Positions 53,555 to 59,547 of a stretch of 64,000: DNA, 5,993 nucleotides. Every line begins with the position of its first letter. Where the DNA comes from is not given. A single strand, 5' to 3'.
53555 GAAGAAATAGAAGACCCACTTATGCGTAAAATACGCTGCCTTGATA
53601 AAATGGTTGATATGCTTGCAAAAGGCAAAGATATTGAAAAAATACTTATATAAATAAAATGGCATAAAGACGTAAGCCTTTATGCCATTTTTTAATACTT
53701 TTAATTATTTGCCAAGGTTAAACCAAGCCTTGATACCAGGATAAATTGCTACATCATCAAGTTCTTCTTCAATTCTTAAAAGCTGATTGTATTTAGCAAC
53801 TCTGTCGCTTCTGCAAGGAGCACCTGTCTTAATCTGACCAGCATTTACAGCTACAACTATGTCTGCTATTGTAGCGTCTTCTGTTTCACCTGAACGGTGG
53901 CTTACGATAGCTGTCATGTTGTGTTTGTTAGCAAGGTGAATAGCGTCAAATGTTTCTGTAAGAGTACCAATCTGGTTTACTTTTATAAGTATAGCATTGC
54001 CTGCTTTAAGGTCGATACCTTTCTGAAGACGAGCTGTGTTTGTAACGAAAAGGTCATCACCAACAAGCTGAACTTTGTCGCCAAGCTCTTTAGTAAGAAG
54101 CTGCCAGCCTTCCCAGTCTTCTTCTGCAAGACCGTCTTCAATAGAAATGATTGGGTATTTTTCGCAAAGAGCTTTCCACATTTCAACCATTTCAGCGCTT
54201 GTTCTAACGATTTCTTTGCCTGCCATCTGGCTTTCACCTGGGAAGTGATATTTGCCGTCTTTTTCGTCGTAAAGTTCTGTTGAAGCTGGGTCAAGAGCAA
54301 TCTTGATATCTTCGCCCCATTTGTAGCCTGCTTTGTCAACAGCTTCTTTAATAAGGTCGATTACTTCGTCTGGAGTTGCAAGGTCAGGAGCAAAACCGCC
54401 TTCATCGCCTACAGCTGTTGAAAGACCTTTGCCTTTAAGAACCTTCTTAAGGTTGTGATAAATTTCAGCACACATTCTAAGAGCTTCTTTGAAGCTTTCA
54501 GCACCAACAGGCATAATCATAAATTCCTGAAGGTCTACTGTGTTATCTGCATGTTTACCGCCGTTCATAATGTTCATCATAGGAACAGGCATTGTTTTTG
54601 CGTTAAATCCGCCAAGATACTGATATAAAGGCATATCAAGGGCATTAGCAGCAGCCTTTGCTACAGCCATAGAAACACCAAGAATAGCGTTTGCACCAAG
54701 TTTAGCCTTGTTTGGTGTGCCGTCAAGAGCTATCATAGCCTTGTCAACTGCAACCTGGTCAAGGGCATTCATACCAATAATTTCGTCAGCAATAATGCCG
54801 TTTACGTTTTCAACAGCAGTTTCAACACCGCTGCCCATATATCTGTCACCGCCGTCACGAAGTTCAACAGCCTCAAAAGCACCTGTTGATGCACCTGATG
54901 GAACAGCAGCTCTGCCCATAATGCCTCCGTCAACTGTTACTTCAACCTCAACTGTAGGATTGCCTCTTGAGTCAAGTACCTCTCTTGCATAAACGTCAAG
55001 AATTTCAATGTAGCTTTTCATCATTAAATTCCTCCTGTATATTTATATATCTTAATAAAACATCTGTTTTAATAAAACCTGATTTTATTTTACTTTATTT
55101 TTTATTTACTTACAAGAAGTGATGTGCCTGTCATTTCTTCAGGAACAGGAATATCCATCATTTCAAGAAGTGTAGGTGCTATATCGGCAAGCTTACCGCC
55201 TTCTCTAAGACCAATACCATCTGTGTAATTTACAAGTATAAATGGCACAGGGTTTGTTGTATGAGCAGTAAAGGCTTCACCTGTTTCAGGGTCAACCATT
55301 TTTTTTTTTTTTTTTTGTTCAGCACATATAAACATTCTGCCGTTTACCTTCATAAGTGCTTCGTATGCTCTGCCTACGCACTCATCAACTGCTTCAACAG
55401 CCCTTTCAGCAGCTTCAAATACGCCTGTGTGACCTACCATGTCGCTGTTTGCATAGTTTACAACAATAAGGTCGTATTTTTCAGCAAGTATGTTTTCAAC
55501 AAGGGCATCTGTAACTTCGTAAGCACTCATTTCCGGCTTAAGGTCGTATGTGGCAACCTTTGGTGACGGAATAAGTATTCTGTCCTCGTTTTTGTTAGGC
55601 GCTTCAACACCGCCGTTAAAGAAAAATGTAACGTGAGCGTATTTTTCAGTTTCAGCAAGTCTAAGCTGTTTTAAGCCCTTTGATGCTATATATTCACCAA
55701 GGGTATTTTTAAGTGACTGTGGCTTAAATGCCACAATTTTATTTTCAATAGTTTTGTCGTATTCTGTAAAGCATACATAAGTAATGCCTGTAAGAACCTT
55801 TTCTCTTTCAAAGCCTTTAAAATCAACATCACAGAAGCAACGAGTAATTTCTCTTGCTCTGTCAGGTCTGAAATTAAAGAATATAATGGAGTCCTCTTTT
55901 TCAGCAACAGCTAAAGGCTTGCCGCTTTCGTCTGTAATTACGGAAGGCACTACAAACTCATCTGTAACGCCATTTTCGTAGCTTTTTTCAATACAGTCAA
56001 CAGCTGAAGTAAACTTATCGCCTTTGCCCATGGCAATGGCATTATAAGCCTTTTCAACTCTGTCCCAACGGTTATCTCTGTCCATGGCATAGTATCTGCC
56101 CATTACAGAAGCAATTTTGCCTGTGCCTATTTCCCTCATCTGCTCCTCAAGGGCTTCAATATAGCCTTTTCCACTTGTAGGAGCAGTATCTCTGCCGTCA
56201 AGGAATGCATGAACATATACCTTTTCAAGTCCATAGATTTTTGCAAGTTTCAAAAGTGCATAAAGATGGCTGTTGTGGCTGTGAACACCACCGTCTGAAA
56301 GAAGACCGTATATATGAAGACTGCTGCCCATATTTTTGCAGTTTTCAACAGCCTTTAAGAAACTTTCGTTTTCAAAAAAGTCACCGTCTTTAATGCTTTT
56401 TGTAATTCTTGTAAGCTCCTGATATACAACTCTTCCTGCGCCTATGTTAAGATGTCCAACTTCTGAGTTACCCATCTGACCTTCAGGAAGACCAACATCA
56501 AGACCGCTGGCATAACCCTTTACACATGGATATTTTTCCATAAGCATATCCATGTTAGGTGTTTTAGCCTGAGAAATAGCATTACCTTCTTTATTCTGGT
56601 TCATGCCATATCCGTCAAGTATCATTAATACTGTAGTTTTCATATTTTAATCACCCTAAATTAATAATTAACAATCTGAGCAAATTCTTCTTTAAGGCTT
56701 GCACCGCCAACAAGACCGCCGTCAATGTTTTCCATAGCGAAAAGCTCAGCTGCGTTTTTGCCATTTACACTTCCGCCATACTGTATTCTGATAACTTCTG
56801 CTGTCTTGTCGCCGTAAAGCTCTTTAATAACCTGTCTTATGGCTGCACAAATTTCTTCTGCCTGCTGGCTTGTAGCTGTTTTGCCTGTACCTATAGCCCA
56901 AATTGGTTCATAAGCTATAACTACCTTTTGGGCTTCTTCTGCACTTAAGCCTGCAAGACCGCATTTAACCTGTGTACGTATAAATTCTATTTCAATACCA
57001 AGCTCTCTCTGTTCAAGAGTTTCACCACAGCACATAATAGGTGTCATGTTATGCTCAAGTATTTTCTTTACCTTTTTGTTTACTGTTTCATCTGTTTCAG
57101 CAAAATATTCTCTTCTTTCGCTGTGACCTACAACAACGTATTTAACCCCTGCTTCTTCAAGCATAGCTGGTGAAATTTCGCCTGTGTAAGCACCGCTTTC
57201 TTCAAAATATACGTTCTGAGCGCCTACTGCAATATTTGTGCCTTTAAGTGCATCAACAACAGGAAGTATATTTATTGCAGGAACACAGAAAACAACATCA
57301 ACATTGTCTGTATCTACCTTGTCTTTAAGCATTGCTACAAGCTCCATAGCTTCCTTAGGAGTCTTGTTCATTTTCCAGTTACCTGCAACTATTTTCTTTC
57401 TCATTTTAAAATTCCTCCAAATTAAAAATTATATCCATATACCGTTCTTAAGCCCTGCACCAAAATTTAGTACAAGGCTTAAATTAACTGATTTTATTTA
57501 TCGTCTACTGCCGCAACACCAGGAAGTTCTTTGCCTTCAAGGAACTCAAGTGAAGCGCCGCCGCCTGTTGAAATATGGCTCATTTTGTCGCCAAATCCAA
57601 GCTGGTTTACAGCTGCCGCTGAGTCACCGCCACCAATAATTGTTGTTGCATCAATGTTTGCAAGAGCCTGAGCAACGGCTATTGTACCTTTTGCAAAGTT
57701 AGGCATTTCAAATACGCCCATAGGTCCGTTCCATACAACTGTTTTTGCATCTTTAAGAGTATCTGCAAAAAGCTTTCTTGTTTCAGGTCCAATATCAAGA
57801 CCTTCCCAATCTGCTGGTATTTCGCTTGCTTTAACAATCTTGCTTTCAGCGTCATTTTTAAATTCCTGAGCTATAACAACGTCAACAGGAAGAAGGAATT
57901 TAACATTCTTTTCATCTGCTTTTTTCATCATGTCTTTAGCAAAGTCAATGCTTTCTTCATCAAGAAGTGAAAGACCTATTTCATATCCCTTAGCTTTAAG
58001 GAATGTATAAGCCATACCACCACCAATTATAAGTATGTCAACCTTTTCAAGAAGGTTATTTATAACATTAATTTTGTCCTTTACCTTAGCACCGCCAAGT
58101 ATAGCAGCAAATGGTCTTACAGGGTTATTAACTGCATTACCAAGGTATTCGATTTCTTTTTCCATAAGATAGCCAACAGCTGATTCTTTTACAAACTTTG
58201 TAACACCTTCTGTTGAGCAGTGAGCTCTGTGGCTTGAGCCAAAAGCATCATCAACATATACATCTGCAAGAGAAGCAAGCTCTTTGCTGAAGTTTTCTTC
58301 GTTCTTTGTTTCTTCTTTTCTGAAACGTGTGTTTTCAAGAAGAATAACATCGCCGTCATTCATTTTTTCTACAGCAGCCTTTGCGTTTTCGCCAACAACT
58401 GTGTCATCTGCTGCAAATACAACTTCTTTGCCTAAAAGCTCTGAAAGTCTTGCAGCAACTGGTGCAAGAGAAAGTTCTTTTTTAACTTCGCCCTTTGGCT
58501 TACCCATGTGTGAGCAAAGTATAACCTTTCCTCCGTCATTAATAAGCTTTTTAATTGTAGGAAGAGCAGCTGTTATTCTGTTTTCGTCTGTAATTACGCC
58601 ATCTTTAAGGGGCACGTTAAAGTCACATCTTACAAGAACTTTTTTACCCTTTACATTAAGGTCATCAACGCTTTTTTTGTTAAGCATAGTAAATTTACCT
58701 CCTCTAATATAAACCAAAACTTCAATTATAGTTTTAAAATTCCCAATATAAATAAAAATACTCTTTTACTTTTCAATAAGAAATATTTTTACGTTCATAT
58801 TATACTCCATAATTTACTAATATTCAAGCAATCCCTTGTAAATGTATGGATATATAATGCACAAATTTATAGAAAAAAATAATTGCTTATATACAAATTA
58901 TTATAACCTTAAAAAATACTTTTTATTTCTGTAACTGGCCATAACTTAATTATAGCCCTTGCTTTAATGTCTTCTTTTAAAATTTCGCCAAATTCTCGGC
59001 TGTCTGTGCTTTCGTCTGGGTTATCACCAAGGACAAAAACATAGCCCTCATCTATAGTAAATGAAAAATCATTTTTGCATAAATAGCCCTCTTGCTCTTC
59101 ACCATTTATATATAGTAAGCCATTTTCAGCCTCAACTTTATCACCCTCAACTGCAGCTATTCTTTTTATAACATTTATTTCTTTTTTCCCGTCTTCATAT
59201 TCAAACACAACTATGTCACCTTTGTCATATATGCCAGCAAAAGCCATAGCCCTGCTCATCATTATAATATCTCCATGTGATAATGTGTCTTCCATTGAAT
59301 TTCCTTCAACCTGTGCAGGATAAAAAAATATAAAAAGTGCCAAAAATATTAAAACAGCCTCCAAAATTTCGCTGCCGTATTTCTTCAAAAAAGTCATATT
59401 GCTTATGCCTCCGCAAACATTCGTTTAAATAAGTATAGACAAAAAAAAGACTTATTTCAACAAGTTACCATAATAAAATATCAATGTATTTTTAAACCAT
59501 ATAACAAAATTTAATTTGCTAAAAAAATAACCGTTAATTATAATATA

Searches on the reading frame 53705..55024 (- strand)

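Call 89: search_protein_families(library=pfam, proteins=[window:53705-55024:-], max_evalue=0.00001)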
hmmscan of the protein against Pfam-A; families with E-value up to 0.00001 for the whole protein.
window:53705-55024:- (439 aa): 2 families
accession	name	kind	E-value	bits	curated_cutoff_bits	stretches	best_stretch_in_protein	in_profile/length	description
PF00113.28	Enolase_C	-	3.5e-135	450.5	21.5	1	143-433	2-292/296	Enolase, C-terminal TIM barrel domain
PF03952.21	Enolase_N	-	9.7e-60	200.9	35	1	8-137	1-131/131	Enolase, N-terminal domain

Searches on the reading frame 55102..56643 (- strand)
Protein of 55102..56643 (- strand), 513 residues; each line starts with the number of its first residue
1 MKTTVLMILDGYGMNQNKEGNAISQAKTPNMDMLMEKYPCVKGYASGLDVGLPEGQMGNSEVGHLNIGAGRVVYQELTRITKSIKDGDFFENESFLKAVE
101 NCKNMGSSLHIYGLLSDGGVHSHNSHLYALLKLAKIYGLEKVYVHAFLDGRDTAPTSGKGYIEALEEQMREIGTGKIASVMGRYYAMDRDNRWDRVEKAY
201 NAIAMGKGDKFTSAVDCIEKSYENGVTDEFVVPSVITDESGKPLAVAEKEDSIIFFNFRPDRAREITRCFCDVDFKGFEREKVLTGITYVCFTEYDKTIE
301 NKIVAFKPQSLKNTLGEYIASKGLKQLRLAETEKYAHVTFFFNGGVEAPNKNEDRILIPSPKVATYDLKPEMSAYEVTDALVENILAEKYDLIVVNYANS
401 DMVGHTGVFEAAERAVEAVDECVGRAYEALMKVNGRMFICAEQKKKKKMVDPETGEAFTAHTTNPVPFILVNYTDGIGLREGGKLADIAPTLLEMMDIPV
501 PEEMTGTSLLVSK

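Call 89: search_protein_families(library=pfam, proteins=[window:55102-56643:-], max_evalue=0.00001)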
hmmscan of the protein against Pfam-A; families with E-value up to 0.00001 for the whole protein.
window:55102-56643:- (513 aa): 2 families
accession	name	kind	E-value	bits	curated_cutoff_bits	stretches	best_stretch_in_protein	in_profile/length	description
PF06415.18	iPGM_N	-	3e-90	301.9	27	1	80-297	1-217/217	BPG-independent PGAM N-terminus (iPGM_N)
PF01676.23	Metalloenzyme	-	1.5e-79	267.5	24.3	1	2-497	1-249/252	Metalloenzyme superfamily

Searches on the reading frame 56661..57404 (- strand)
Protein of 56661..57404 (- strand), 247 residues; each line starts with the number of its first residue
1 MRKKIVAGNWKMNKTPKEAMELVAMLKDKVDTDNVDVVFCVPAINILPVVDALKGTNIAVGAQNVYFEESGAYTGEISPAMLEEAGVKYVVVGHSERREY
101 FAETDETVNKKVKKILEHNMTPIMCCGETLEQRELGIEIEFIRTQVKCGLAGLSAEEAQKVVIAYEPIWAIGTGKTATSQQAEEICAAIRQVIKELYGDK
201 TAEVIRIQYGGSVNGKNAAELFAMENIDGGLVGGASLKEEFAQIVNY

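Call 90: search_protein_families(library=pfam, proteins=[window:56661-57404:-], max_evalue=0.00001)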
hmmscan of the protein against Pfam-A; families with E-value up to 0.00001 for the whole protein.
window:56661-57404:- (247 aa): 1 family
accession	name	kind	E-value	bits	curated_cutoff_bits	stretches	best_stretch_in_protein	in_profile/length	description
PF00121.24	TIM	-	6.4e-98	327.6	20.1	1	4-246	1-243/245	Triosephosphate isomerase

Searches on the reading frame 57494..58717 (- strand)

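Call 90: search_protein_families(library=pfam, proteins=[window:57494-58717:-], max_evalue=0.00001)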
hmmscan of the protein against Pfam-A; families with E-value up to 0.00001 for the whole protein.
window:57494-58717:- (407 aa): 1 family
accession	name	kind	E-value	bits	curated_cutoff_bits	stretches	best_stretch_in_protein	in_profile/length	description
PF00162.24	PGK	-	2.7e-168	560.3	27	1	17-396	1-379/379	Phosphoglycerate kinase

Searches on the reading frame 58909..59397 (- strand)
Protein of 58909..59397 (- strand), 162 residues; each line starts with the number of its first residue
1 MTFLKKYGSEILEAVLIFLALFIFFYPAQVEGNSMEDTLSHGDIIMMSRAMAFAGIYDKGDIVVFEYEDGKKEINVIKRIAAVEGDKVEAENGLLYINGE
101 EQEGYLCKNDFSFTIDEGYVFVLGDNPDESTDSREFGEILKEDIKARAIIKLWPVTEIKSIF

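Call 90: search_protein_families(library=pfam, proteins=[window:58909-59397:-], max_evalue=0.00001)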
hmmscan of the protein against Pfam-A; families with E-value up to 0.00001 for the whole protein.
window:58909-59397:- (162 aa): 1 family
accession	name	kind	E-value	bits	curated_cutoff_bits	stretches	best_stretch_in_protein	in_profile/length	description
PF10502.14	Peptidase_S26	-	1e-31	110.6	22.9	1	10-153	7-168/168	Signal peptidase, peptidase S26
